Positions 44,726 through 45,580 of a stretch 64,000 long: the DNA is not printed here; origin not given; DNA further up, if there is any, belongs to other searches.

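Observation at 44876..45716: Stand-alone triple zinc-ribbon protein (topoisomerase-type zinc-finger-like repeats) translationally coupled to a small unknown ORF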

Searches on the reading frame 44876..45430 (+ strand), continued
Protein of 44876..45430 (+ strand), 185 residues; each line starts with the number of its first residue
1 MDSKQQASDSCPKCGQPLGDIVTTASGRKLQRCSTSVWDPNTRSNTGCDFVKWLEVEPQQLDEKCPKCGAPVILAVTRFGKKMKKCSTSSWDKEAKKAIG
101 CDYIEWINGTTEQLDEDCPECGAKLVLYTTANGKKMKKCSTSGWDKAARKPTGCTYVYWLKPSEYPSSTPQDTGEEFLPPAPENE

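Call 43: list_cluster_members(proteins=[P0206, P0207, P0220, P0227, P0186, P0209, P0216, P0223, P0230, P0261])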
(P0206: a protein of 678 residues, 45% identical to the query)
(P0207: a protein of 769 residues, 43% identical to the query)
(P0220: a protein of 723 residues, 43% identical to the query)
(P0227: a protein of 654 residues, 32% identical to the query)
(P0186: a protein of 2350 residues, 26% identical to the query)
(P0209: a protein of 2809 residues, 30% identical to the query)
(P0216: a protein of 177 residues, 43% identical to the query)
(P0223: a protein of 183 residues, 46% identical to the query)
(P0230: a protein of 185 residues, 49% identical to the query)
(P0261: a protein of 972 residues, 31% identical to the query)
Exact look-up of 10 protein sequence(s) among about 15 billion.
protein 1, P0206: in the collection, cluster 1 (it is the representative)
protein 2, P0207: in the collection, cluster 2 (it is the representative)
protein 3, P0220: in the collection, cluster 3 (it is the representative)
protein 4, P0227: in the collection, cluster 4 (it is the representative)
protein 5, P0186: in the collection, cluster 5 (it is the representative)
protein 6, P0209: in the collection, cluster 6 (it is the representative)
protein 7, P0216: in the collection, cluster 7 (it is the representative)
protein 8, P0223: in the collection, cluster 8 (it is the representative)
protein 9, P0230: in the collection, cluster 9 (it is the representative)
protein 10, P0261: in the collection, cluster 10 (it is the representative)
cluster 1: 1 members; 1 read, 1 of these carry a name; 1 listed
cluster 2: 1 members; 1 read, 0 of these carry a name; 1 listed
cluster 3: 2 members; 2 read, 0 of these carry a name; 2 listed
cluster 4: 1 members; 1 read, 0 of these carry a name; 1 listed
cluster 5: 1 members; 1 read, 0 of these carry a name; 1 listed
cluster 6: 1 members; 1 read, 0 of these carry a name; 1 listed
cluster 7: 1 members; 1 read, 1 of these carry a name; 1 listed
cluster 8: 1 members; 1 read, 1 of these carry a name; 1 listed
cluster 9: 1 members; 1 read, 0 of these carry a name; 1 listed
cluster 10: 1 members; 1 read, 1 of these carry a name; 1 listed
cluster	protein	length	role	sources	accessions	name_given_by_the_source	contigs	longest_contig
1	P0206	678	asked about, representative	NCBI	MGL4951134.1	MAG: DNA topoisomerase [Mycoplasma sp.]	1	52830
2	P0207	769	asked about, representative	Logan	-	-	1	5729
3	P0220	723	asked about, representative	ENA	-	-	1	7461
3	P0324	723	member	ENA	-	-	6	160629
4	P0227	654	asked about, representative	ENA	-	-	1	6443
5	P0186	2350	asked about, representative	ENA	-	-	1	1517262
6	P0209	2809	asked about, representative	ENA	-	-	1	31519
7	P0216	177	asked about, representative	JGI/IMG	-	hypothetical protein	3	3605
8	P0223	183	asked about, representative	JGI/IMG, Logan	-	hypothetical protein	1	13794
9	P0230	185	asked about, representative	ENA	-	-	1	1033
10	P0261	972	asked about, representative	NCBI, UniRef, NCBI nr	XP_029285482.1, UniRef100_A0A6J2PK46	mucin-6-like [Cottoperca gobio] | Mucin-6-like n=1 Tax=Cottoperca gobio TaxID=56716 RepID=A0A6J2PK46_COTGO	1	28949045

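Call 69: find_homologous_proteins(query=P0174)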
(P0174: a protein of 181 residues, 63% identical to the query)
Query P0174 (181 aa): 1829 proteins with E <= 0.001 among 1902 candidates; the best 120 are listed.
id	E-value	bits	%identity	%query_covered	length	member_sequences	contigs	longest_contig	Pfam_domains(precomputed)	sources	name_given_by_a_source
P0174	1.0e-120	419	100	100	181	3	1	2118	PF01396.25,PF06677.19,PF13240.12,PF09723.16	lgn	-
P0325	3.5e-106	371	87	100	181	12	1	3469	PF01396.25,PF06677.19,PF13240.12,PF26040.1,PF13248.12,PF09723.16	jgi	-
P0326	1.0e-101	357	86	100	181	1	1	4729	PF01396.25,PF06677.19,PF23549.2,PF13240.12,PF26040.1,PF13248.12,PF09723.16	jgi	-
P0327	1.1e-99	350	85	100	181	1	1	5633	PF01396.25,PF06677.19,PF13240.12,PF13248.12,PF09723.16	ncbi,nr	ncbi:topoisomerase DNA-binding C4 zinc finger domain-containing protein [Candidatus Parcubacteria ba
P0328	5.1e-85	302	74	98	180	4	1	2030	PF01396.25,PF06677.19,PF13240.12,PF26040.1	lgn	-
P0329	3.5e-83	296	76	100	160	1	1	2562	PF01396.25,PF06677.19,PF13240.12,PF26040.1,PF03119.22,PF13248.12,PF09723.16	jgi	-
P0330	1.3e-81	291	70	98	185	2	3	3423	PF01396.25,PF06677.19,PF23549.2,PF13240.12,PF03119.22,PF09723.16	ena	-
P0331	1.7e-81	291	71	96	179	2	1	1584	PF01396.25,PF06677.19,PF26040.1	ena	-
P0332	1.9e-81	291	73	97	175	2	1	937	PF01396.25,PF13240.12,PF26040.1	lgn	-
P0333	4.0e-81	290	69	98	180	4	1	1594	PF01396.25,PF06677.19,PF13240.12,PF26040.1,PF21349.3,PF04423.20,PF26788.1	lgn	-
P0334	5.0e-81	289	67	96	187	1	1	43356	PF01396.25,PF06677.19,PF23549.2,PF13240.12,PF26040.1,PF09723.16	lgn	-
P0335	9.1e-81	288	70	98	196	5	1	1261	PF01396.25,PF13240.12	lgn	-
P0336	1.9e-80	287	71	98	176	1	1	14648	PF01396.25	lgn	-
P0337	2.8e-80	287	69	97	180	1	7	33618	PF01396.25,PF06677.19,PF23549.2,PF13240.12,PF26040.1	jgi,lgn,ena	jgi:uncharacterized Zn finger protein (UPF0148 family)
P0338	3.2e-80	287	69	99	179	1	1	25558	PF01396.25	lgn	-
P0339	4.2e-80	286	69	100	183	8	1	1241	PF01396.25,PF06677.19,PF13240.12,PF26040.1,PF03119.22,PF09723.16,PF26788.1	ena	-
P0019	8.4e-80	285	71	95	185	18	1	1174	PF01396.25,PF06677.19,PF13240.12,PF26040.1,PF09723.16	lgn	-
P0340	9.3e-80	285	68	97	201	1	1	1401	PF01396.25,PF06677.19,PF23549.2,PF13240.12,PF26040.1,PF26237.1,PF13248.12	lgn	-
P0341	1.4e-79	285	68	99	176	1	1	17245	PF01396.25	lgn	-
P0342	1.5e-79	284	71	88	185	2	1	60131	PF01396.25,PF13240.12,PF26040.1,PF12760.13,PF13248.12,PF09723.16,PF11781.14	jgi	jgi:ssDNA-binding Zn-finger/Zn-ribbon topoisomerase 1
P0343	2.3e-79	284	69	100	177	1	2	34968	PF01396.25,PF06677.19,PF13240.12,PF26040.1,PF21349.3,PF04423.20,PF09723.16,PF26788.1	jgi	jgi:ssDNA-binding Zn-finger/Zn-ribbon topoisomerase 1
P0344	7.2e-79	282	73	87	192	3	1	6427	PF01396.25,PF06677.19,PF13240.12,PF12760.13,PF09723.16,PF26788.1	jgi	jgi:ssDNA-binding Zn-finger/Zn-ribbon topoisomerase 1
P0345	7.5e-79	282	68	100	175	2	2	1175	PF01396.25,PF19335.6,PF13240.12,PF13248.12,PF26788.1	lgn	-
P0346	8.4e-79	282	68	98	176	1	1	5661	PF01396.25,PF13240.12,PF09723.16,PF26788.1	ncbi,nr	ncbi:MAG: topoisomerase DNA-binding C4 zinc finger domain-containing protein [Actinobacteria bacteri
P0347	1.8e-78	281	69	97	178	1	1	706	PF01396.25,PF06677.19,PF23549.2,PF13240.12,PF19108.6,PF03119.22,PF13248.12,PF09723.16,PF26788.1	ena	-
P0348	2.3e-78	281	70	98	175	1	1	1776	PF01396.25,PF06677.19,PF13240.12,PF26040.1,PF03119.22,PF13248.12,PF09723.16,PF26788.1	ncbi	-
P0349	2.3e-78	281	66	99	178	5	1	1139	PF01396.25,PF26788.1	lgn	-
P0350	2.3e-78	281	70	96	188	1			PF01396.25,PF03119.22,PF09723.16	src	-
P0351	2.4e-78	280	70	96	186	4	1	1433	PF01396.25,PF13240.12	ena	-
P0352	3.0e-78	280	66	98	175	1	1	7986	PF01396.25,PF26040.1,PF13453.12,PF26788.1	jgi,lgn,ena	-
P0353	3.0e-78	280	69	96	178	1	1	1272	PF01396.25,PF06677.19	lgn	-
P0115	3.1e-78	280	69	97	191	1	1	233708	PF01396.25,PF13240.12,PF26040.1,PF03119.22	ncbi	-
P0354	3.4e-78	280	67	97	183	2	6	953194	PF01396.25,PF06677.19,PF13240.12,PF26040.1,PF03119.22,PF09723.16,PF26788.1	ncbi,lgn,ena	-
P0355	3.7e-78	280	69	97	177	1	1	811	PF01396.25,PF06677.19,PF23549.2,PF13240.12,PF19108.6,PF03119.22,PF13248.12,PF26788.1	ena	-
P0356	3.9e-78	280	68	99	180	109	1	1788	PF01396.25,PF13240.12,PF26040.1,PF13248.12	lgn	-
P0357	4.0e-78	280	66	97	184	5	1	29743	PF01396.25,PF13240.12,PF28086.1,PF03119.22,PF09723.16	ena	-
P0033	4.4e-78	280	67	96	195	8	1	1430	PF01396.25,PF27353.1,PF09723.16,PF26788.1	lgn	-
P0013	5.0e-78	279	68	91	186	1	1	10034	PF01396.25,PF06677.19,PF13240.12,PF26040.1,PF03119.22,PF09723.16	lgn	-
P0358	5.6e-78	279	64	98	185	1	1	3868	PF01396.25,PF06677.19,PF23549.2,PF13240.12,PF26040.1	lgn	-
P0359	6.2e-78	279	68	97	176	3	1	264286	PF01396.25,PF06677.19,PF13240.12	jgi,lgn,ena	-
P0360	6.5e-78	279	70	97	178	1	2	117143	PF01396.25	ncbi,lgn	-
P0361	7.9e-78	279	70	97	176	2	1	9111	PF01396.25,PF06677.19,PF13240.12,PF26040.1,PF03119.22,PF13248.12,PF09723.16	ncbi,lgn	-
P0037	8.2e-78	279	68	95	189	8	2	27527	PF01396.25,PF13240.12,PF03119.22,PF09723.16,PF26788.1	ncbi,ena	ncbi:MAG: topoisomerase DNA-binding C4 zinc finger domain-containing protein [Patescibacteria group 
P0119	8.8e-78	279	68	95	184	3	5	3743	PF01396.25,PF06677.19,PF13240.12,PF26040.1,PF12760.13,PF09723.16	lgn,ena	-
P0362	9.7e-78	279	69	97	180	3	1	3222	PF01396.25,PF06677.19,PF23549.2,PF13240.12,PF26040.1,PF09723.16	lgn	-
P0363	1.1e-77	278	68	100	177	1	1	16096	PF01396.25,PF06677.19,PF13240.12,PF26040.1,PF03119.22,PF13248.12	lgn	-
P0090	1.4e-77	278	69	98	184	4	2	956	PF01396.25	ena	-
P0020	1.5e-77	278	69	90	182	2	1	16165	PF01396.25,PF23549.2,PF13240.12,PF26040.1,PF13248.12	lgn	-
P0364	1.9e-77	278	69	97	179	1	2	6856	PF01396.25,PF13240.12,PF26040.1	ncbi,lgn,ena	-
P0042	2.0e-77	277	67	99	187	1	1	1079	PF01396.25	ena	-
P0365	2.1e-77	277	67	97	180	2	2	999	PF01396.25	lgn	-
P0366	2.2e-77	277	66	99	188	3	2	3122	PF01396.25,PF13240.12,PF26040.1,PF03119.22,PF09723.16,PF26788.1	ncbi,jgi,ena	-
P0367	2.3e-77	277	69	95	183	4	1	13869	PF01396.25,PF26040.1,PF03119.22,PF09723.16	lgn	-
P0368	2.5e-77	277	68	92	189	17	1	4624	PF01396.25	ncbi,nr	ncbi:MAG TPA: topoisomerase DNA-binding C4 zinc finger domain-containing protein [Xanthomonadales ba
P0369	2.5e-77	277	68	98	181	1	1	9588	PF01396.25,PF13240.12,PF12760.13,PF21349.3,PF13248.12,PF09723.16,PF26788.1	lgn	-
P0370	2.6e-77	277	67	99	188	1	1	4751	PF01396.25,PF23549.2,PF13240.12,PF26040.1,PF12760.13,PF03119.22,PF09723.16,PF13453.12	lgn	-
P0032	2.6e-77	277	67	91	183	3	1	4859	PF01396.25,PF23549.2,PF13240.12,PF26040.1,PF09723.16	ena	-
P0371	2.7e-77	277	69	98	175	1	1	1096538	PF01396.25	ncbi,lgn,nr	ncbi:MAG: topoisomerase DNA-binding C4 zinc finger domain-containing protein [Candidatus Daviesbacte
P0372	2.7e-77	277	70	97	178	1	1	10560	PF01396.25,PF13240.12,PF26040.1,PF13248.12,PF09723.16,PF26788.1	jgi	jgi:ssDNA-binding Zn-finger/Zn-ribbon topoisomerase 1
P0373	2.9e-77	277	69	96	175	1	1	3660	PF01396.25,PF26040.1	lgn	-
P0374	2.9e-77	277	66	100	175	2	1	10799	PF01396.25,PF06677.19,PF23549.2,PF13240.12,PF26040.1,PF04423.20,PF09723.16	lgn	-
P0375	3.0e-77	277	67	98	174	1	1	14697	PF01396.25,PF06677.19,PF13240.12,PF26040.1,PF13248.12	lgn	-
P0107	3.2e-77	277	67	94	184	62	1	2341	PF01396.25,PF06677.19,PF13240.12,PF26040.1,PF03119.22,PF13248.12,PF09723.16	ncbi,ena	-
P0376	3.4e-77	277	69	97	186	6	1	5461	PF01396.25,PF06677.19,PF13240.12,PF26040.1,PF03119.22,PF09723.16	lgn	-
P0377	3.5e-77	277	68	97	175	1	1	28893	PF01396.25,PF26040.1,PF09723.16,PF13453.12,PF26788.1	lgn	-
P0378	3.9e-77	277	68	99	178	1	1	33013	PF01396.25,PF13248.12,PF13453.12,PF26788.1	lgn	-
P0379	4.4e-77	276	69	96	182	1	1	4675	PF01396.25,PF13240.12,PF12760.13,PF03119.22,PF26788.1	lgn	-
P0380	5.2e-77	276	65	97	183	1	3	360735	PF01396.25,PF06677.19,PF13240.12,PF26040.1,PF13248.12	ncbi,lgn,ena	-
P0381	5.4e-77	276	64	99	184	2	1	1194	PF01396.25,PF06677.19,PF13240.12,PF27353.1,PF21349.3,PF04423.20,PF09723.16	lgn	-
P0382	6.0e-77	276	66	92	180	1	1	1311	PF01396.25,PF13248.12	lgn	-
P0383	6.4e-77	276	69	97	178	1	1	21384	PF01396.25,PF13240.12,PF13453.12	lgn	-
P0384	8.0e-77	276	66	99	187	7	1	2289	PF01396.25,PF13240.12,PF03119.22,PF09723.16,PF26788.1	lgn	-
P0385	8.1e-77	276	66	97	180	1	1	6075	PF01396.25,PF06677.19,PF26040.1,PF09723.16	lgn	-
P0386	8.3e-77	275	66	97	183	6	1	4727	PF01396.25,PF06677.19,PF23549.2,PF13240.12,PF26040.1,PF13248.12,PF09723.16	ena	-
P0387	8.4e-77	275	65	98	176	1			PF01396.25,PF13240.12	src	-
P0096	8.5e-77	275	68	97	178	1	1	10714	PF01396.25,PF06677.19,PF03119.22,PF26788.1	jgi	jgi:ssDNA-binding Zn-finger/Zn-ribbon topoisomerase 1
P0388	8.6e-77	275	67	97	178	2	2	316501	PF01396.25,PF13240.12,PF07754.18,PF12760.13,PF13248.12,PF26788.1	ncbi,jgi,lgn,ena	-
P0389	9.0e-77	275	68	97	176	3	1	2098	PF01396.25,PF06677.19,PF13240.12,PF26040.1,PF13453.12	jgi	jgi:ssDNA-binding Zn-finger/Zn-ribbon topoisomerase 1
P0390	9.2e-77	275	66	97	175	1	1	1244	PF01396.25,PF26040.1,PF26788.1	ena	-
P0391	9.6e-77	275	68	99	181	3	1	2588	PF01396.25,PF13240.12,PF26040.1,PF03119.22,PF13248.12,PF09723.16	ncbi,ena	-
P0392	9.7e-77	275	68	96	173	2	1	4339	PF01396.25,PF06677.19,PF26040.1,PF13248.12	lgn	-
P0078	9.8e-77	275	67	92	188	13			PF01396.25,PF03119.22,PF09723.16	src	-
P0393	9.9e-77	275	69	99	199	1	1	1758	PF01396.25,PF09723.16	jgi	jgi:ssDNA-binding Zn-finger/Zn-ribbon topoisomerase 1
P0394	1.0e-76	275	67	97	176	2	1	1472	PF01396.25,PF06677.19,PF13240.12,PF26040.1,PF21349.3,PF03119.22,PF13453.12,PF26788.1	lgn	-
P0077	1.1e-76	275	67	95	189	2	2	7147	PF01396.25,PF03119.22,PF13248.12,PF09723.16,PF26788.1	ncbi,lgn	-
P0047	1.2e-76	275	69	97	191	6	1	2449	PF01396.25,PF06677.19,PF13240.12,PF26040.1,PF13453.12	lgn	-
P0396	1.2e-76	275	66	95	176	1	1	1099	PF01396.25,PF06677.19,PF13240.12,PF26040.1,PF03119.22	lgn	-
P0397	1.3e-76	275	68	97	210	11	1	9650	PF01396.25,PF26040.1,PF09723.16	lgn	-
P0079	1.3e-76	275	69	96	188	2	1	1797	PF01396.25,PF03119.22,PF09723.16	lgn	-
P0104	1.4e-76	275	68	96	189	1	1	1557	PF01396.25,PF19335.6,PF13240.12,PF13248.12,PF09723.16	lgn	-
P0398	1.5e-76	275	67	97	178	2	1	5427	PF01396.25,PF06677.19,PF13240.12,PF26040.1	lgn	-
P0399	1.5e-76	275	71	89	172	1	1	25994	PF01396.25,PF06677.19,PF13240.12,PF26040.1,PF09723.16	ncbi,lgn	-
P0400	1.6e-76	275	70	90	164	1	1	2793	PF01396.25,PF06677.19,PF13240.12,PF26040.1,PF03119.22,PF13248.12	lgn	-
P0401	1.7e-76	274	68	97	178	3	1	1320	PF01396.25,PF06677.19,PF13240.12,PF26040.1,PF27353.1,PF13248.12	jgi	jgi:uncharacterized Zn finger protein (UPF0148 family)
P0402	1.7e-76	274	68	97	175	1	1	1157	PF01396.25,PF13240.12,PF21349.3,PF09723.16,PF26788.1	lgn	-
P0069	1.8e-76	274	68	89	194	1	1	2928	PF01396.25,PF09723.16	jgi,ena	-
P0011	1.9e-76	274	66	93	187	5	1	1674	PF01396.25,PF13240.12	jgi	jgi:hypothetical protein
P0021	2.1e-76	274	65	99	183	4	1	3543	PF01396.25,PF06677.19,PF13240.12,PF21349.3,PF13248.12,PF04423.20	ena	-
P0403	2.1e-76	274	66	99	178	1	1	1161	PF01396.25,PF13248.12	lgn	-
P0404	2.2e-76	274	64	99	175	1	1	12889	PF01396.25,PF06677.19,PF13240.12,PF26040.1,PF13248.12,PF26788.1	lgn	-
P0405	2.4e-76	274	64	97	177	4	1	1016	PF01396.25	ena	-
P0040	2.8e-76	274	68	96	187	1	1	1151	PF01396.25,PF13240.12,PF26040.1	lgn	-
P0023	2.8e-76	274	68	99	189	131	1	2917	PF01396.25,PF09723.16,PF11781.14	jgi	jgi:ssDNA-binding Zn-finger/Zn-ribbon topoisomerase 1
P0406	2.9e-76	274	69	97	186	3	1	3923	PF01396.25,PF06677.19,PF13240.12,PF26040.1,PF03119.22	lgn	-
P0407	3.2e-76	274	68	96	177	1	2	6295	PF01396.25,PF06677.19,PF13240.12,PF26040.1,PF13248.12,PF09723.16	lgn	-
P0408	3.4e-76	273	64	97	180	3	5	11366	PF01396.25,PF06677.19,PF13240.12,PF26040.1,PF21349.3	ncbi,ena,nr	ncbi:MAG: hypothetical protein A3D92_13155 [Bacteroidetes bacterium RIFCSPHIGHO2_02_FULL_44_7]|nr:MA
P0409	3.5e-76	273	67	98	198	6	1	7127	PF01396.25,PF06677.19,PF13240.12,PF03119.22,PF13248.12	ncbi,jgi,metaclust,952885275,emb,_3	jgi:ssDNA-binding Zn-finger/Zn-ribbon topoisomerase 1|metaclust:\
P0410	3.5e-76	273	67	97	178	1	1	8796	PF01396.25,PF06677.19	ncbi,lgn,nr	ncbi:MAG: topoisomerase DNA-binding C4 zinc finger domain-containing protein [Candidatus Levybacteri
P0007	3.5e-76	273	64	93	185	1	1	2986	PF01396.25,PF06677.19,PF13240.12,PF26040.1,PF21349.3,PF03119.22,PF13248.12,PF09723.16,PF26788.1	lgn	-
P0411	3.7e-76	273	68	96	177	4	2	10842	PF01396.25,PF06677.19,PF26040.1,PF03119.22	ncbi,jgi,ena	-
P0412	4.0e-76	273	70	91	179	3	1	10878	PF01396.25,PF06677.19,PF13240.12,PF26040.1,PF03119.22,PF13248.12,PF08271.18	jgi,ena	-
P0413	4.5e-76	273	68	98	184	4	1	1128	PF01396.25,PF26788.1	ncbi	-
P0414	4.6e-76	273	67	99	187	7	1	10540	PF01396.25,PF13240.12,PF09723.16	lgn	-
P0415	4.9e-76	273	65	99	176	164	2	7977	PF01396.25,PF06677.19,PF13240.12,PF26040.1,PF13248.12,PF09723.16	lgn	-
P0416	5.0e-76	273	66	97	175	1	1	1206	PF01396.25,PF06677.19,PF13240.12,PF26040.1,PF13248.12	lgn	-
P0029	5.1e-76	273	69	91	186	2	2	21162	PF01396.25,PF06677.19,PF13240.12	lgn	-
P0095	5.5e-76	273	66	91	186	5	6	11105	PF01396.25,PF06677.19,PF23549.2,PF13240.12,PF26040.1,PF03119.22,PF09723.16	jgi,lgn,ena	-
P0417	5.6e-76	273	67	96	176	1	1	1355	PF01396.25,PF06677.19,PF26040.1,PF03119.22,PF13248.12,PF09723.16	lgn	-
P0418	5.7e-76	273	68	96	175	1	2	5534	PF01396.25,PF13240.12,PF12760.13,PF09723.16,PF13453.12,PF26788.1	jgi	-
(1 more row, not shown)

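Call 70: find_related_loci(query=A1, collection=metagenome_contigs, flank=10000)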
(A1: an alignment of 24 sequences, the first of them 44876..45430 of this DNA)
Query A1 (185 aa) in metagenome_contigs; peptide patterns used: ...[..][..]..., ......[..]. (x = any residue, [..] = any of these).
600 stretches matched a pattern (row limit reached: there are more); 557 encode a relative of the query (tblastn E <= 1e-3); the best 80 are kept; 80 distinct loci.
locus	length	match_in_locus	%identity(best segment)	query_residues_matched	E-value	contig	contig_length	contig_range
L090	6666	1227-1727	86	5-174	2e-98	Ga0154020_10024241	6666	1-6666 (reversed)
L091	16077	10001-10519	82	2-174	2e-96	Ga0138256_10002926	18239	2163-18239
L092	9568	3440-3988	71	1-185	4e-90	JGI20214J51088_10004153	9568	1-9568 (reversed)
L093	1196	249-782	75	5-183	2e-96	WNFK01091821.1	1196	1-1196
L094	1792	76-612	75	4-184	2e-94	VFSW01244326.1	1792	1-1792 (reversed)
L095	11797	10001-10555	72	1-183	2e-89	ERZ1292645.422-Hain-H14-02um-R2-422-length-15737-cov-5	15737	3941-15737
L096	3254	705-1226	75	5-180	5e-90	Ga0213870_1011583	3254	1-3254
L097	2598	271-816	72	1-183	3e-91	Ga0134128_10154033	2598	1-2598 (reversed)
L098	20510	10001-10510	75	11-180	8e-89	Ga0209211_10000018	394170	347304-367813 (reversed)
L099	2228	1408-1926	75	5-182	1e-91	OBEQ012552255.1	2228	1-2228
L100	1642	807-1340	72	1-179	3e-93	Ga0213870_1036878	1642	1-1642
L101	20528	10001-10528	73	5-185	1e-87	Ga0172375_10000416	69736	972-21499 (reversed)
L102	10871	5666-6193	73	5-185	1e-87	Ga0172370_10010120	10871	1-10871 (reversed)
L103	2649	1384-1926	71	3-184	6e-90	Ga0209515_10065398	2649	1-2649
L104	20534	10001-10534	73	7-185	3e-87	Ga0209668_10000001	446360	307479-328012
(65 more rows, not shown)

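Call 73: find_related_loci(query=P0223, collection=viral_contigs, flank=6000)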
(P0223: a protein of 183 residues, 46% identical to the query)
Query P0223 (183 aa) in viral_contigs; peptide patterns used: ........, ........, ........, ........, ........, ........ (x = any residue, [..] = any of these).
9 stretches matched a pattern; 1 encode a relative of the query (tblastn E <= 1e-3); 1 distinct loci.
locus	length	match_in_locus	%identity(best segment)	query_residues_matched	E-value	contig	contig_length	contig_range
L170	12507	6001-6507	49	7-183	3e-50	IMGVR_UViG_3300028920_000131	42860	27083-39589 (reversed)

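Call 74: find_related_loci(query=A1, collection=viral_contigs, flank=5000)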
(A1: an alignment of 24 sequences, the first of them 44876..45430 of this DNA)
Query A1 (185 aa) in viral_contigs; peptide patterns used: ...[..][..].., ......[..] (x = any residue, [..] = any of these).
92 stretches matched a pattern; 4 encode a relative of the query (tblastn E <= 1e-3); 4 distinct loci.
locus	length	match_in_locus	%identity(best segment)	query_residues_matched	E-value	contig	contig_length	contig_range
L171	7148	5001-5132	52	11-159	1e-11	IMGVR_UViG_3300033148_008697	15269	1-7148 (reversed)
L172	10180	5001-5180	42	10-181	2e-10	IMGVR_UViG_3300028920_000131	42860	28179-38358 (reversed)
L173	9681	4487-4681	40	3-161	6e-10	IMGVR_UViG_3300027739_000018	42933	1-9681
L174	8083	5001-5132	39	11-159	4e-7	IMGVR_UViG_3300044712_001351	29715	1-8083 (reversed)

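Call 76: search_protein_families(library=phrogs, proteins=[L170:824-1657:-, L170:5356-5667:+, L170:6019-6507:+, L170:6902-7330:+, L170:7485-8039:+, L170:9038-9364:+, L170:9357-10094:-, L170:10100-11635:-, L170:11640-12473:-, L170:2555-2854:+], max_evalue=0.001)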
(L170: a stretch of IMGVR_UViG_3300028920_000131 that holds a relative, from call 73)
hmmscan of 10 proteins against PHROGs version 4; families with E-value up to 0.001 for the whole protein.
L170:824-1657:- (277 aa): 1 family
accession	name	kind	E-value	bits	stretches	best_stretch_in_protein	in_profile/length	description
phrog_9148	-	other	1.4e-28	101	1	48-271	64-294/382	UDP-glucose dehydrogenase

L170:5356-5667:+ (104 aa): 0 families

L170:6019-6507:+ (163 aa): 0 families

L170:6902-7330:+ (143 aa): 0 families

L170:7485-8039:+ (185 aa): 0 families

L170:9038-9364:+ (109 aa): 0 families

L170:9357-10094:- (245 aa): 0 families

L170:10100-11635:- (511 aa): 0 families

L170:11640-12473:- (277 aa): 0 families

L170:2555-2854:+ (100 aa): 1 family
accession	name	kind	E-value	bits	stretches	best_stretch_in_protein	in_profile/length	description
phrog_21575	-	unknown function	7.5e-19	68.7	1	3-100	27-117/117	-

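Call 79: search_protein_families(library=padloc, proteins=[window:44876-45430:+], max_evalue=0.01)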
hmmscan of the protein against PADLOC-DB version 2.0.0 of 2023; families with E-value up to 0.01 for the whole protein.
window:44876-45430:+ (185 aa): 0 families
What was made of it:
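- On Toxin-antitoxin or defence gene pair: There are no PADLOC hits (call 79).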
